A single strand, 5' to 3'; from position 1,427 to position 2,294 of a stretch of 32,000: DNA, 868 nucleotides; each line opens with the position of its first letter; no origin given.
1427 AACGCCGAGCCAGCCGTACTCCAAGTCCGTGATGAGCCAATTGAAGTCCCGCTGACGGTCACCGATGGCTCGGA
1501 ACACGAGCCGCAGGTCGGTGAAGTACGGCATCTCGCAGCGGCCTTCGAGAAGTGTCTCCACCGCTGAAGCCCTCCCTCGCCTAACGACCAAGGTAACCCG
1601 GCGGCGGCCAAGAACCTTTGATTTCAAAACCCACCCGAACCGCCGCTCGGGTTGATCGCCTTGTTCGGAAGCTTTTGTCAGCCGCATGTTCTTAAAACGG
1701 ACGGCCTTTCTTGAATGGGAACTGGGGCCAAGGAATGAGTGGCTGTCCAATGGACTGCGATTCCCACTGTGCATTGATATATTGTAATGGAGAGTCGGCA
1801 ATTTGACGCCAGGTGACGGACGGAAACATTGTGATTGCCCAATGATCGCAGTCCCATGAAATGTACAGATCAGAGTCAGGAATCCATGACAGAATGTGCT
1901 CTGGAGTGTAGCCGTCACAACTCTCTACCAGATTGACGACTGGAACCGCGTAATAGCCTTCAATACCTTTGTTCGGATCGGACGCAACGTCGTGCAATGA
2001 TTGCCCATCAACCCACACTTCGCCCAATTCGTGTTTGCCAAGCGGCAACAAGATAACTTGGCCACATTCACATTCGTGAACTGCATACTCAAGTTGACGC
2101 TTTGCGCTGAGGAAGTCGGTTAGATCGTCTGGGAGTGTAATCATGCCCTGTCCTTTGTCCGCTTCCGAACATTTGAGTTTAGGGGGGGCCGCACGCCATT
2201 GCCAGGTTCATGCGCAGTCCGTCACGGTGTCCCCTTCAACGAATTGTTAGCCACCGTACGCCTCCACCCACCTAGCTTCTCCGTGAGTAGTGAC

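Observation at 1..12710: Hidden integron cassette array: about 21 ORF+attC units in one orientation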

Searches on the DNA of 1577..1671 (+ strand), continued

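Call 49: search_with_rna_model(model_id=R1, sources=[window, L028, L079, L051, L052, L031, L085, L047, L063, L012, L013, L075], max_evalue=0.001, make_alignment=true)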
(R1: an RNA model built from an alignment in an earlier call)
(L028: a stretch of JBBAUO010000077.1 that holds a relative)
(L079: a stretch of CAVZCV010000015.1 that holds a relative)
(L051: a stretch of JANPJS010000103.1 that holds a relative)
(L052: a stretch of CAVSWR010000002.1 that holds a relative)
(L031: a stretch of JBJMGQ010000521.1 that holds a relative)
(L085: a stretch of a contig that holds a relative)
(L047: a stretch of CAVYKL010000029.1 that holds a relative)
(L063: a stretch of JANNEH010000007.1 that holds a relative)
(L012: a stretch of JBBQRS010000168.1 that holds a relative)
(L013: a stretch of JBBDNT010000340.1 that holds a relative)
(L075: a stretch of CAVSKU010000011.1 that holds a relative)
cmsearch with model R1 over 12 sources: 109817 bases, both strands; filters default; matches with E-value up to 0.001: 56.
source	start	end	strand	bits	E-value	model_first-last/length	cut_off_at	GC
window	1577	1671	+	87.1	4.1e-23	1-94/94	no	0.59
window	8056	8149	+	82.5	9.8e-22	1-94/94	no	0.61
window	9655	9749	+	74.7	2e-19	1-94/94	no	0.57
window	6732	6825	+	72.7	8.1e-19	1-94/94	no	0.53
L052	5497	5591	-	70.9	2.8e-18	1-94/94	no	0.6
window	11193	11287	+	70.2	4.6e-18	1-94/94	no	0.59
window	11779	11873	+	69.7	6.5e-18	1-94/94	no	0.62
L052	7767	7861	-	67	4e-17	1-94/94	no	0.63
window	10374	10462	+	66.3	6.8e-17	1-94/94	no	0.67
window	4301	4391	+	65.6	1.1e-16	1-94/94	no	0.59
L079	4297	4389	+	64.7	2.1e-16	1-94/94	no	0.65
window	8598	8690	+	63.3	5.2e-16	1-94/94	no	0.53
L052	6523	6611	-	61.4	2e-15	1-94/94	no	0.57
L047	4895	4984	-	60.3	4.3e-15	1-94/94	no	0.67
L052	7163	7257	-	59.7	6.2e-15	1-94/94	no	0.61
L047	5797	5902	-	58.9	1.1e-14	1-94/94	no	0.68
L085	5978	6094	-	58.1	2e-14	1-94/94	no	0.66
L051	6618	6725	-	57.5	2.8e-14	1-94/94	no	0.68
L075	7240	7346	-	55.9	8.8e-14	1-94/94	no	0.69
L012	757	847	+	55.9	8.9e-14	1-94/94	no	0.68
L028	7503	7592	-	54.9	1.7e-13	1-94/94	no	0.52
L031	4531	4624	-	54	3.1e-13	1-94/94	no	0.68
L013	546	636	-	53.7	3.9e-13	1-94/94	no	0.58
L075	6597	6709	-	52.5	9.2e-13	1-94/94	no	0.55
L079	5857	5948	+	51.3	2e-12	1-94/94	no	0.6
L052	6088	6192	-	50.3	4.1e-12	1-94/94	no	0.58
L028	2736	2825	-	49.6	6.5e-12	1-94/94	no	0.47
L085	7302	7406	-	48.9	1.1e-11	1-94/94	no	0.64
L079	5476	5567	+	47.8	2.2e-11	1-94/94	no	0.58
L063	3208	3297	+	44.3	2.5e-10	1-94/94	no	0.47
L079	3801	3892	+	43.5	4.3e-10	1-94/94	no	0.64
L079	5080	5194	+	42.6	8.3e-10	1-94/94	no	0.6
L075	5727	5839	-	38.4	1.5e-08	1-94/94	no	0.58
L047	3088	3186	-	37.5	2.8e-08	1-94/94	no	0.61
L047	3430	3528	-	37.5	2.8e-08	1-94/94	no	0.61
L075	4692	4803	-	34.6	2e-07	1-94/94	no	0.57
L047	2746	2844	-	34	3.2e-07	1-94/94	no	0.6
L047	3772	3871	-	33.9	3.2e-07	1-94/94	no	0.6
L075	4154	4262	-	32.7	7.2e-07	1-94/94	no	0.52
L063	1323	1410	+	29.2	8.4e-06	1-94/94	no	0.5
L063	360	452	+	27.6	2.4e-05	1-94/94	no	0.55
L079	4297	4389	-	27.1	3.5e-05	1-94/94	no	0.65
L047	4117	4215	-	26.4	5.5e-05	1-94/94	no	0.61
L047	5228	5326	-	26.1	7.2e-05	1-94/94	no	0.6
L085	6829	6941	-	24.7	0.00018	1-94/94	no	0.66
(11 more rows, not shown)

Alignment A2: 56 matches aligned to the model, 178 columns, each read 5' to 3' on its own strand. Consensus structure (alignment columns), stored with it:
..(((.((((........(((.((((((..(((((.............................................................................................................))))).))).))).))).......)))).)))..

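Call 62: search_with_rna_model(model_id=R1, sources=[L117], max_evalue=0.01, filters=off)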
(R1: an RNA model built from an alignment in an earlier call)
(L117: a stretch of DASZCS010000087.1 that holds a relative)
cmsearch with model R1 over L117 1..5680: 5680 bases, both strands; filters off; matches with E-value up to 0.01: 2.
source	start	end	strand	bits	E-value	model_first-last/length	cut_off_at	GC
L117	5075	5168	+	55.1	7.9e-15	1-94/94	no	0.61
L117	5536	5629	+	51.4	1e-13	1-94/94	no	0.61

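Call 70: search_with_rna_model(model_id=R1, sources=[L028, L079, L051, L052, L031, L085, L047, L063, L012, L013, L075], max_evalue=0.00001, make_alignment=true)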
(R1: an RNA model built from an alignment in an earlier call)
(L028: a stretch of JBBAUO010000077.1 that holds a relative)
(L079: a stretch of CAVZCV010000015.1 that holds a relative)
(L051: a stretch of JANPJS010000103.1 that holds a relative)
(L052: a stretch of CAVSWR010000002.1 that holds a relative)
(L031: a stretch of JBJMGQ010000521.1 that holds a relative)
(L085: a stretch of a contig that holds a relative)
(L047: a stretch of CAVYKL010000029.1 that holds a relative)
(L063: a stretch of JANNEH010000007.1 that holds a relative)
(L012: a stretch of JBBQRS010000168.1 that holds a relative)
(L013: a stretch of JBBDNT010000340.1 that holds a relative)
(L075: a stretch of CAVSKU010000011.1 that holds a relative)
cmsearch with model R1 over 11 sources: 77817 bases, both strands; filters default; matches with E-value up to 0.00001: 31.
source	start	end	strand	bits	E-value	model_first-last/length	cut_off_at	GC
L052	5497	5591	-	70.9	2e-18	1-94/94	no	0.6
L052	7767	7861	-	67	2.9e-17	1-94/94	no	0.63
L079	4297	4389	+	64.7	1.5e-16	1-94/94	no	0.65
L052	6523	6611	-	61.4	1.4e-15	1-94/94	no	0.57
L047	4895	4984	-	60.3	3.1e-15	1-94/94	no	0.67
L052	7163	7257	-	59.7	4.4e-15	1-94/94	no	0.61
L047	5797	5902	-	58.9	7.7e-15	1-94/94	no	0.68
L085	5978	6094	-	58.1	1.4e-14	1-94/94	no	0.66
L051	6618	6725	-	57.5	2e-14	1-94/94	no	0.68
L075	7240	7346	-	55.9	6.2e-14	1-94/94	no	0.69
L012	757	847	+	55.9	6.3e-14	1-94/94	no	0.68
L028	7503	7592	-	54.9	1.2e-13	1-94/94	no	0.52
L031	4531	4624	-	54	2.2e-13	1-94/94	no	0.68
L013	546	636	-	53.7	2.7e-13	1-94/94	no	0.58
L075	6597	6709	-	52.5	6.5e-13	1-94/94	no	0.55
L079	5857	5948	+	51.3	1.4e-12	1-94/94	no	0.6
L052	6088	6192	-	50.3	2.9e-12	1-94/94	no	0.58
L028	2736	2825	-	49.6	4.6e-12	1-94/94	no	0.47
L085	7302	7406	-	48.9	7.5e-12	1-94/94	no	0.64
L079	5476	5567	+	47.8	1.6e-11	1-94/94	no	0.58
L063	3208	3297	+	44.3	1.8e-10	1-94/94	no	0.47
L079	3801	3892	+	43.5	3.1e-10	1-94/94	no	0.64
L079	5080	5194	+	42.6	5.9e-10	1-94/94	no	0.6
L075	5727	5839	-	38.4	1.1e-08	1-94/94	no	0.58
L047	3088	3186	-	37.5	2e-08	1-94/94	no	0.61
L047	3430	3528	-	37.5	2e-08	1-94/94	no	0.61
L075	4692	4803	-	34.6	1.4e-07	1-94/94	no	0.57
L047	2746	2844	-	34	2.2e-07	1-94/94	no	0.6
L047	3772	3871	-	33.9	2.3e-07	1-94/94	no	0.6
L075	4154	4262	-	32.7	5.1e-07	1-94/94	no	0.52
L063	1323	1410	+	29.2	5.9e-06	1-94/94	no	0.5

Alignment A4: 31 matches aligned to the model, 169 columns, each read 5' to 3' on its own strand. Consensus structure (alignment columns), stored with it:
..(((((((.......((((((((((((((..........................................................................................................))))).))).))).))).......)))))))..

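Call 71: build_rna_model(alignment_id=A4)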
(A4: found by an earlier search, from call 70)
Model R2 built from alignment A4 (31 sequences, 169 columns); structure: stored with the alignment.
model positions 104; base pairs 21; branch points 0; effective number of sequences 7.46; information 0.59 bits per position. Calibrated on 0.2 Mb of random sequence (short: E-values are rough).
structure used (alignment columns):
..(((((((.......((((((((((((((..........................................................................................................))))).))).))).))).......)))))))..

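Call 72: search_with_rna_model(model_id=R2, source=window, filters=off, max_evalue=1)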
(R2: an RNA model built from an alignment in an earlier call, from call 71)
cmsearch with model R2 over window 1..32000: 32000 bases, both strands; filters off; matches with E-value up to 1: 25.
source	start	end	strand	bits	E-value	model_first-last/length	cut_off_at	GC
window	1577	1671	+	62.4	2.2e-14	1-104/104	no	0.59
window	4301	4391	+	60.3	7.6e-14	1-104/104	no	0.59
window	11193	11287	+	54.4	2.6e-12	1-104/104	no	0.59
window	7745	7808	+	51.4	1.6e-11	1-104/104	no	0.58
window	8056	8149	+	51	2.1e-11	1-104/104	no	0.61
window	6732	6825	+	49.3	5.7e-11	1-104/104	no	0.53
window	4793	4888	+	46.6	2.9e-10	1-104/104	no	0.55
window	10374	10462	+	44.4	1.1e-09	1-104/104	no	0.67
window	2639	2728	+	44.2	1.2e-09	1-104/104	no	0.59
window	8598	8690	+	43.2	2.2e-09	1-104/104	no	0.53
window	7257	7360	+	39.9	1.5e-08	1-104/104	no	0.68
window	9096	9194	+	36.9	9.6e-08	1-104/104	no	0.56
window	11779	11873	+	35.4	2.4e-07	1-104/104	no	0.62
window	6162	6261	+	34.2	4.8e-07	1-104/104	no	0.6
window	9655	9749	+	32.5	1.3e-06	1-104/104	no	0.57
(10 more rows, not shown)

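Call 79: search_with_rna_model(model_id=R2, sources=[L122, L123, L124, L125], max_evalue=0.01, filters=off)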
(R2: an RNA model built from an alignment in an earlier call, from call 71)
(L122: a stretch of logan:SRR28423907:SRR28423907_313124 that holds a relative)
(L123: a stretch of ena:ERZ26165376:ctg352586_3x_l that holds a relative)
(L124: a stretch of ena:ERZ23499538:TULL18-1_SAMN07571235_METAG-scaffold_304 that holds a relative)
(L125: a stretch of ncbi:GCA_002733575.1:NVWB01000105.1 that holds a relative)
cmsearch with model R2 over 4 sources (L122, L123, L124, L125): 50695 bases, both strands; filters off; matches with E-value up to 0.01: 10.
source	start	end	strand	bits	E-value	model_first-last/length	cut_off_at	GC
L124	15815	15908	-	59.8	1.6e-13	1-104/104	no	0.56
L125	8042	8135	-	59.8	1.6e-13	1-104/104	no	0.56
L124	18094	18188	-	49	1.1e-10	1-104/104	no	0.56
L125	10321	10415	-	49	1.1e-10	1-104/104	no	0.56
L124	16933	17003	-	31.3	4.2e-06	1-104/104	no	0.41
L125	9160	9230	-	31.3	4.2e-06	1-104/104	no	0.41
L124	13884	14007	-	29.2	1.6e-05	1-104/104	no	0.52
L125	6111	6234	-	29.2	1.6e-05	1-104/104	no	0.52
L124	14579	14666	-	27.6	4e-05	1-104/104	no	0.48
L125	6806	6893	-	27.6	4e-05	1-104/104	no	0.48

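Call 84: search_with_rna_model(model_id=R2, source=L124, start=7000, end=20615, max_evalue=5, filters=off)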
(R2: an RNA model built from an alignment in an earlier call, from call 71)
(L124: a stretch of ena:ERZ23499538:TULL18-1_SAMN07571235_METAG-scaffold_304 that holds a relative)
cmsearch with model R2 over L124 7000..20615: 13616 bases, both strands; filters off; matches with E-value up to 5: 18.
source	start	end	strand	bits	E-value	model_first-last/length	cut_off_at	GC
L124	15815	15908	-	59.8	4.3e-14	1-104/104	no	0.56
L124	18094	18188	-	49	2.9e-11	1-104/104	no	0.56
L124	16933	17003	-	31.3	1.1e-06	1-104/104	no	0.41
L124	13884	14007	-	29.2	4.2e-06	1-104/104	no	0.52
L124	14579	14666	-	27.6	1.1e-05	1-104/104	no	0.48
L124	8133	8167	+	17.3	0.005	1-104/104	no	0.54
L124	16310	16404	-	16.3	0.0094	1-104/104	no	0.48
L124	15254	15302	-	10.7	0.26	1-104/104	no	0.57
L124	15815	15908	+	9.7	0.49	1-104/104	no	0.56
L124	18754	18813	-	9.1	0.69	1-104/104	no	0.53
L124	18094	18188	+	9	0.73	1-104/104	no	0.56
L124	7259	7277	-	8.4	1.1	1-104/104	no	0.42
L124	19973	20000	+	7.7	1.7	1-104/104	no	0.43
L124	7921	7991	+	7.6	1.7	1-104/104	no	0.54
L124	19973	20000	-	7.4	1.9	1-104/104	no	0.43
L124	7259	7277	+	6.7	3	1-104/104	no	0.42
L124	12966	13003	+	6.4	3.6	1-104/104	no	0.55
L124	19134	19214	-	5.9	4.7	1-104/104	no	0.52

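Call 87: search_with_rna_model(model_id=R2, sources=[L126, L127, L128, L129, L130, L131, L132, L133, L134, L135, L136, L137, L138, L139, L140, L141, L142, L143, L144, L145, L146, L147, L148, L149, L150, L151, L152, L153, L154, L155, L156, L157, L158, L159, L160, L161, L162, L163, L164, L165, L166, L167, L168, L169, L170, L171, L172, L173, L174, L175, L176, L177, L178, L179, L180, L181, L182, L183, L184, L185, L186, L187, L188, L189, L190, L191, L192, L193, L194, L195, L196, L197, L198, L199, L200, L201, L202, L203, L204, L205], max_evalue=0.01)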
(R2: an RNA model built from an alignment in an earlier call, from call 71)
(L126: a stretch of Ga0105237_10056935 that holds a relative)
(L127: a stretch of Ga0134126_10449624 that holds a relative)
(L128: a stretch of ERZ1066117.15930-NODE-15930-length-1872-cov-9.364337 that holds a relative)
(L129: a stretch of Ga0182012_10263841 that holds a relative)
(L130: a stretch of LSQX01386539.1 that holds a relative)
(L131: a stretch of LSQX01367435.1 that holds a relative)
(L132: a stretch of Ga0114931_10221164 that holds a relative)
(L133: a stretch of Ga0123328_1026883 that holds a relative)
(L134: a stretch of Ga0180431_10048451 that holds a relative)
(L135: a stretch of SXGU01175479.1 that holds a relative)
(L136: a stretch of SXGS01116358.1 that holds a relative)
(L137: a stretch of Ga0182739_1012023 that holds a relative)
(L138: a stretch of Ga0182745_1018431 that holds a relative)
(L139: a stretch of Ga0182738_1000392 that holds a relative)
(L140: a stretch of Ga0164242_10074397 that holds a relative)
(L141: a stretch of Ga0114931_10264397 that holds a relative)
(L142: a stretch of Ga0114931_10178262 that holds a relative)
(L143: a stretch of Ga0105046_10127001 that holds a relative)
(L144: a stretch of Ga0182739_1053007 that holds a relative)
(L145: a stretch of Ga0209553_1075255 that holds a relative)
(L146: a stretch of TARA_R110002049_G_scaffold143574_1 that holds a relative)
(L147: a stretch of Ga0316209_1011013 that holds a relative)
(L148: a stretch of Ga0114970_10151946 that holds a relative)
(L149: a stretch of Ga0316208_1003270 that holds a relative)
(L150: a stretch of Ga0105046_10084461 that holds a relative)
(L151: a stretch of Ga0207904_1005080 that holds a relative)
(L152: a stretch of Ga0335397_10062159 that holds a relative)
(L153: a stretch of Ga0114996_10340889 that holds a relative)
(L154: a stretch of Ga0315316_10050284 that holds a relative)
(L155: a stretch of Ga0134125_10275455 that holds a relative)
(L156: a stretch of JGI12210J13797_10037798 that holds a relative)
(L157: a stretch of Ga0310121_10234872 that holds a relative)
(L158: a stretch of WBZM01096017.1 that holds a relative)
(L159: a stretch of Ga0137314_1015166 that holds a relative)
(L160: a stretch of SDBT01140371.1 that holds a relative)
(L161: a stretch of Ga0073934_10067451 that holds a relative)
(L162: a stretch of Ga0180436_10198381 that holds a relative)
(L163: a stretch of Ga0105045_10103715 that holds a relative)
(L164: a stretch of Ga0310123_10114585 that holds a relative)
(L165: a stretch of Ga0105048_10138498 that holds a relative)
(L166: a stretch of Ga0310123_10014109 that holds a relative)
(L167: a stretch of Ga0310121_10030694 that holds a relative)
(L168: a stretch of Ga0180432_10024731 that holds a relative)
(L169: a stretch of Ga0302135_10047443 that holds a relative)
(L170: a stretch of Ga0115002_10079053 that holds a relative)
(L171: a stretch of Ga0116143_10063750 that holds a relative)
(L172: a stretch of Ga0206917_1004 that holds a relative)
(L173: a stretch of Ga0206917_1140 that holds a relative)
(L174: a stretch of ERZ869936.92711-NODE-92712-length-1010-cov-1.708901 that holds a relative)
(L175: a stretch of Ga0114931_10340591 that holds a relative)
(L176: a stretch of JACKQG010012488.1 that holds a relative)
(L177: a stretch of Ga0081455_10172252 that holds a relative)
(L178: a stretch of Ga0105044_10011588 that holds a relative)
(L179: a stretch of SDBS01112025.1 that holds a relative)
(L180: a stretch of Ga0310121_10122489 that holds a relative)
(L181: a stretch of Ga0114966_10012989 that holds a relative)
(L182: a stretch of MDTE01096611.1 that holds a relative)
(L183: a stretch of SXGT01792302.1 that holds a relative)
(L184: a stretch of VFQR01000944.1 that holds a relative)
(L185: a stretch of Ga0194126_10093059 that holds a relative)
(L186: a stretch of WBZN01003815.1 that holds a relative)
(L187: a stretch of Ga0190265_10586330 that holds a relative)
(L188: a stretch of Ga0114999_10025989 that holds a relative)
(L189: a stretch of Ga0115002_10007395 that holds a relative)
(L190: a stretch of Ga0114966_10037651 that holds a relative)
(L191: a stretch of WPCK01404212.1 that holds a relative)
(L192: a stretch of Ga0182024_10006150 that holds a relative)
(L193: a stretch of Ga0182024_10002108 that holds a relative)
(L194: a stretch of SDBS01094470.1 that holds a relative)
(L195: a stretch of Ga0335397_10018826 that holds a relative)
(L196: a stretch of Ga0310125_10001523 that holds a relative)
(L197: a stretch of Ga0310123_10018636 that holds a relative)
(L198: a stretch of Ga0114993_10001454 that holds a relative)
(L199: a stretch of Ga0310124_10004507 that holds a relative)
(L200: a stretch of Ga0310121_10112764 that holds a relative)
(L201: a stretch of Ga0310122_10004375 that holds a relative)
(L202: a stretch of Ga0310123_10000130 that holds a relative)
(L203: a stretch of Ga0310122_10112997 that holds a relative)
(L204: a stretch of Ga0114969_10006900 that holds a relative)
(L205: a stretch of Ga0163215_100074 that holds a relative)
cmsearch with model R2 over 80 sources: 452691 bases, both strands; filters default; matches with E-value up to 0.01: 0.
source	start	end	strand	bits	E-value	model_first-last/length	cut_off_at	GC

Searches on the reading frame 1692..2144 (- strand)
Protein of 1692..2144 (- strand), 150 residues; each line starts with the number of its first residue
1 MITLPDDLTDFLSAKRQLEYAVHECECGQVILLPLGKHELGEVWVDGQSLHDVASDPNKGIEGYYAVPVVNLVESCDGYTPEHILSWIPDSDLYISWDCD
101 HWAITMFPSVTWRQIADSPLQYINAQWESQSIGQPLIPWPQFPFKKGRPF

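Call 26: search_protein_families(library=pfam, max_evalue=0.01, proteins=[window:1692-2144:-])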
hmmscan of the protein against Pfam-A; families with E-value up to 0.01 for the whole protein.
window:1692-2144:- (150 aa): 0 families

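Call 29: find_encoding_contigs(protein=window:1692-2144:-, flank=10000, max_places=6)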
Protein window:1692-2144:- (150 aa): 1 contig read that carries it; 1 place shown.
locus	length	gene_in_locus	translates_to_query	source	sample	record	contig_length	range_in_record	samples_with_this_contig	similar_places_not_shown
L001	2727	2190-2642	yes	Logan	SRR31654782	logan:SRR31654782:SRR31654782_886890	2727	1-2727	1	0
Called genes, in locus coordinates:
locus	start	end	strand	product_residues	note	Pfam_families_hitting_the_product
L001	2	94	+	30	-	?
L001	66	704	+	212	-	-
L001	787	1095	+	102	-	-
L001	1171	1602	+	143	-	-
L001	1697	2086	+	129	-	-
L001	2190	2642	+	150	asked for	-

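Call 41: search_protein_families(library=padloc, max_evalue=0.001, proteins=[window:1692-2144:-])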
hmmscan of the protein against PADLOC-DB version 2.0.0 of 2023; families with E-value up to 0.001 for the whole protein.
window:1692-2144:- (150 aa): 0 families
